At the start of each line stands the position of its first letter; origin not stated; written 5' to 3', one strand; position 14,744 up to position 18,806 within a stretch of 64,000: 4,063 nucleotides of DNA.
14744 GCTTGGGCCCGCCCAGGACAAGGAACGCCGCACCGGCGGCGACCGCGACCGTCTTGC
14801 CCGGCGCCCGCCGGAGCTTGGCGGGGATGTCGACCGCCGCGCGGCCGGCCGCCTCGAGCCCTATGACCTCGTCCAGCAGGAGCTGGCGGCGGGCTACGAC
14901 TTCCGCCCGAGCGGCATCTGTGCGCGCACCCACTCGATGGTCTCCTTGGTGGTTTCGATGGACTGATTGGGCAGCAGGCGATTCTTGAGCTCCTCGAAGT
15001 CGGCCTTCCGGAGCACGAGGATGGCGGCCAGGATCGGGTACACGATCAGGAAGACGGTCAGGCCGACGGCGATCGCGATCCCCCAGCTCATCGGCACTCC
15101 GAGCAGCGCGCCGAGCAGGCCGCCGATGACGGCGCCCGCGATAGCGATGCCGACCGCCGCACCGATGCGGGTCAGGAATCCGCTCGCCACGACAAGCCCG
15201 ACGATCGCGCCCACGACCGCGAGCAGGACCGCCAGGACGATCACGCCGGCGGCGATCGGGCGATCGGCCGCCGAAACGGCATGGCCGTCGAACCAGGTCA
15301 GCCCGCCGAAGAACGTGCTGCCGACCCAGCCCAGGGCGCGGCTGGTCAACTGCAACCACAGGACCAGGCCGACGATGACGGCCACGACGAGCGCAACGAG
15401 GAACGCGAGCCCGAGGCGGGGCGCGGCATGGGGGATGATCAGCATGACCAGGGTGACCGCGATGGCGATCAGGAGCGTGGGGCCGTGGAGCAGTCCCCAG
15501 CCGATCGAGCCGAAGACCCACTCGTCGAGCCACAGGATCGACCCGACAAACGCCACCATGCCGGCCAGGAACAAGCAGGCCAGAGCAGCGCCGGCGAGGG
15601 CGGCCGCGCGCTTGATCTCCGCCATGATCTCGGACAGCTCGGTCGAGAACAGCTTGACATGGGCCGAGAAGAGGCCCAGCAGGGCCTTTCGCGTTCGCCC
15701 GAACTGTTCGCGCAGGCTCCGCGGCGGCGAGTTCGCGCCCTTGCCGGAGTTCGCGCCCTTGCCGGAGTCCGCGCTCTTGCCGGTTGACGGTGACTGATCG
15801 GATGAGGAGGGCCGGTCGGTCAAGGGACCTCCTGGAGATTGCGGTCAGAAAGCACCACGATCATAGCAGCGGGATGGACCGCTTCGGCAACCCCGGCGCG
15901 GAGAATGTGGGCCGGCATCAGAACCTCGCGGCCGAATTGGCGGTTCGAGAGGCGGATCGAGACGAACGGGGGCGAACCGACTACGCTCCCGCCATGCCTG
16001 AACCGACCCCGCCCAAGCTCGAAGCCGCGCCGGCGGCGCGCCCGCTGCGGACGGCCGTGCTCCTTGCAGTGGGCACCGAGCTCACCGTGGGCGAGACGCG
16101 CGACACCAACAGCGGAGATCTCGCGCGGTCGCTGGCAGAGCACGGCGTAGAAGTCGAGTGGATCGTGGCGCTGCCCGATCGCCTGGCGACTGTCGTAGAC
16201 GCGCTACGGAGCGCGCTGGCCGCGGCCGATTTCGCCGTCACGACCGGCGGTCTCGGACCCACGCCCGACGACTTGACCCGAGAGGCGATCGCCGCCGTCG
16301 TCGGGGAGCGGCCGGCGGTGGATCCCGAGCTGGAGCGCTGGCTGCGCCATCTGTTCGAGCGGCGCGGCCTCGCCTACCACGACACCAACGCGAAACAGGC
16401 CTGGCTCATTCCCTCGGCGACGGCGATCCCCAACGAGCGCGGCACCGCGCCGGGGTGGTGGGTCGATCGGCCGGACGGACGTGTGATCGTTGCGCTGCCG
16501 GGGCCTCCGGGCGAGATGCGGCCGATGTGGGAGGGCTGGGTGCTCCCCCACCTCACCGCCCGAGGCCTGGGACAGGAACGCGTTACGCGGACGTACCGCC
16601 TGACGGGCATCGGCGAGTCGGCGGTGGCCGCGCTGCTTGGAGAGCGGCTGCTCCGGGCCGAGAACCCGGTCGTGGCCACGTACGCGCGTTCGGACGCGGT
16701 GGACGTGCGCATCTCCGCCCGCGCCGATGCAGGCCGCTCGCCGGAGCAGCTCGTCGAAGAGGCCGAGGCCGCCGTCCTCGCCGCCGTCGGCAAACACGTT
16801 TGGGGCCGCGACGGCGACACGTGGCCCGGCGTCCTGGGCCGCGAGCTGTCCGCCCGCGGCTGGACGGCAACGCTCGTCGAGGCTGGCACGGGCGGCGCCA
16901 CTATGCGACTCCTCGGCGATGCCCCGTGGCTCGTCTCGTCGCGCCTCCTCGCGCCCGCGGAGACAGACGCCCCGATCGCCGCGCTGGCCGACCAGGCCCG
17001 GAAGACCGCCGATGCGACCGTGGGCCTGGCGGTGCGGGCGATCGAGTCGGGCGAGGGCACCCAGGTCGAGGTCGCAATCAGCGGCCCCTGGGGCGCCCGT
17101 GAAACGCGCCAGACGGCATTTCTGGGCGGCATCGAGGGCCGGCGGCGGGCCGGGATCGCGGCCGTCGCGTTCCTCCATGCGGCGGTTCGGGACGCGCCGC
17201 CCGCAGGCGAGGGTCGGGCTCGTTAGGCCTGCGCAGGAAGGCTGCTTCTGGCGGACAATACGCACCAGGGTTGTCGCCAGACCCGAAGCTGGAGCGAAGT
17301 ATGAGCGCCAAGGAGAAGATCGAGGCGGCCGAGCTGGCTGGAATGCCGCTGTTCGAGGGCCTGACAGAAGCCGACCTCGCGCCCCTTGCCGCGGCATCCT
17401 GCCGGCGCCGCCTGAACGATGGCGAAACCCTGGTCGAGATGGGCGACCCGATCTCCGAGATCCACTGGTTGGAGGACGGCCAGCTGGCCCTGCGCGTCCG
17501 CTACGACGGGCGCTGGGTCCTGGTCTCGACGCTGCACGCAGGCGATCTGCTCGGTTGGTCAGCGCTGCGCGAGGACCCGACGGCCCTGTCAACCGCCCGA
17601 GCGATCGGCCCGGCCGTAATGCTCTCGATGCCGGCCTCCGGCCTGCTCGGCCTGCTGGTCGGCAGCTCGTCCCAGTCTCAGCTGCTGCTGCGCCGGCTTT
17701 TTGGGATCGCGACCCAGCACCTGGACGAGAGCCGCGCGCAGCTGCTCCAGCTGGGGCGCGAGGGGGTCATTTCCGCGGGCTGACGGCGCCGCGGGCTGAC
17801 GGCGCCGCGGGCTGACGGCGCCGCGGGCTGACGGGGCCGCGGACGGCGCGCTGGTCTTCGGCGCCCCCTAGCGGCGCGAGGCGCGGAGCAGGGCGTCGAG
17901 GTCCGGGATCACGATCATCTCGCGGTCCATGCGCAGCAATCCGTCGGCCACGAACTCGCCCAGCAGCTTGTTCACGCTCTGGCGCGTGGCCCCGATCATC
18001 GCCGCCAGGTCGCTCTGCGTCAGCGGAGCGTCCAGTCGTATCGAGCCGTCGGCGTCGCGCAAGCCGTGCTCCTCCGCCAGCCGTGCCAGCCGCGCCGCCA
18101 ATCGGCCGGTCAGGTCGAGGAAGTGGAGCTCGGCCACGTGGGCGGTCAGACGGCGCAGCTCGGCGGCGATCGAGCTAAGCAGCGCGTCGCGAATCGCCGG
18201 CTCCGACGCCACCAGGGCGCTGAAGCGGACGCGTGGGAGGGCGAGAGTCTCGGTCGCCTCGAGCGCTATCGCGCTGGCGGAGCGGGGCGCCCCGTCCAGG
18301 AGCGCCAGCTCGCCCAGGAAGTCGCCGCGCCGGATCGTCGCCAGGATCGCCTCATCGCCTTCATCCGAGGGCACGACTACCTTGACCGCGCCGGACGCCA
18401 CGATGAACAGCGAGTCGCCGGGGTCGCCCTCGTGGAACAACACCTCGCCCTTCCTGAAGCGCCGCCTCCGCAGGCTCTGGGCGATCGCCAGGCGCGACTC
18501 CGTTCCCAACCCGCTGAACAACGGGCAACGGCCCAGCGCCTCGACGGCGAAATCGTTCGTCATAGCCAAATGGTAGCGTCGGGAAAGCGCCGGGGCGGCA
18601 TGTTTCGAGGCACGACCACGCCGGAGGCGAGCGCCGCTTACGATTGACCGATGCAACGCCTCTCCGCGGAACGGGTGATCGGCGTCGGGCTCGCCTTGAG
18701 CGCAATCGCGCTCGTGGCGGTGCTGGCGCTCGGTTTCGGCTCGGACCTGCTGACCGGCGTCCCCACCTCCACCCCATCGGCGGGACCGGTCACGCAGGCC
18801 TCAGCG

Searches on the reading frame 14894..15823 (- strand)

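Call 20: search_protein_families(library=pfam, proteins=[window:14894-15823:-], max_evalue=0.001)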
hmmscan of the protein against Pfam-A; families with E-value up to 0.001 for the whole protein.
window:14894-15823:- (309 aa): 1 family
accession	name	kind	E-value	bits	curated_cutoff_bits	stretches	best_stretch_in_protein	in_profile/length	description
PF07332.16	Phage_holin_3_6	-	2.2e-05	24.9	28.4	1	218-300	31-116/116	Putative Actinobacterial Holin-X, holin superfamily III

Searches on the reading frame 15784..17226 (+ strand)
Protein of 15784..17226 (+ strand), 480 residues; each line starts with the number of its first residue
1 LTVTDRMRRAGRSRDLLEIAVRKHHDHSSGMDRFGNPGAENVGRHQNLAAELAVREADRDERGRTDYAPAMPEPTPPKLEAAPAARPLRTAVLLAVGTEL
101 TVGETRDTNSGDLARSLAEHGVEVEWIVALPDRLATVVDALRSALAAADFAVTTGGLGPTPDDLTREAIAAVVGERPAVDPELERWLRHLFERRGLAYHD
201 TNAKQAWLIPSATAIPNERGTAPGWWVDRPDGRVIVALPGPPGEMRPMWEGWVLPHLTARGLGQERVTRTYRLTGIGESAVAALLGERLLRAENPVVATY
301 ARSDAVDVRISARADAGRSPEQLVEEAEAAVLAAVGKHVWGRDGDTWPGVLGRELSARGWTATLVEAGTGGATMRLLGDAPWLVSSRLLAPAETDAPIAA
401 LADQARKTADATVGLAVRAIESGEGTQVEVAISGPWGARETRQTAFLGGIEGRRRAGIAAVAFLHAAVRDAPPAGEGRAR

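Call 20: search_protein_families(library=pfam, proteins=[window:15784-17226:+], max_evalue=0.001)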
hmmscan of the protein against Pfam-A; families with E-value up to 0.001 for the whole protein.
window:15784-17226:+ (480 aa): 2 families
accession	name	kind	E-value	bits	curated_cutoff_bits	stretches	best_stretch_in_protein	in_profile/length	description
PF00994.29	MoCF_biosynth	-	1.5e-32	112.8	26.6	1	94-258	3-143/144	Probable molybdopterin binding domain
PF18146.6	CinA_KH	-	1.2e-17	64.2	27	1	268-341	1-73/73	Damage-inducible protein CinA KH domain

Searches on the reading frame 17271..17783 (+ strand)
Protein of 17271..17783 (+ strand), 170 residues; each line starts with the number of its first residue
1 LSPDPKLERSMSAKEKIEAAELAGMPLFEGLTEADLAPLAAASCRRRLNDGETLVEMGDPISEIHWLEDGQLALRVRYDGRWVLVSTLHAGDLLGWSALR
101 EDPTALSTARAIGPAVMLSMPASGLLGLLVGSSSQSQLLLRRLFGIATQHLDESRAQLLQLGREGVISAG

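Call 60: search_protein_families(library=pfam, proteins=[window:17271-17783:+], max_evalue=0.00001)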
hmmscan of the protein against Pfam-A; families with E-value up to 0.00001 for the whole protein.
window:17271-17783:+ (170 aa): 1 family
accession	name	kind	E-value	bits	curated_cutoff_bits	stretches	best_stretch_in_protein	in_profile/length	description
PF00027.35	cNMP_binding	-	2.3e-12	47.1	27.5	1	46-129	2-86/89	Cyclic nucleotide-binding domain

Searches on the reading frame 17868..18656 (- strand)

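Call 60: search_protein_families(library=pfam, proteins=[window:17868-18656:-], max_evalue=0.00001)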
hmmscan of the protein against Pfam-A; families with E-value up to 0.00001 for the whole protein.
window:17868-18656:- (262 aa): 2 families
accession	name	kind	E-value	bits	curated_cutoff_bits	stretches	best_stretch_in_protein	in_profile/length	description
PF00027.35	cNMP_binding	-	6e-28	97.1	27.5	1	64-151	1-88/89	Cyclic nucleotide-binding domain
PF13545.12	HTH_Crp_2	-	1.8e-17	63.5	27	1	184-258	1-69/70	Crp-like helix-turn-helix domain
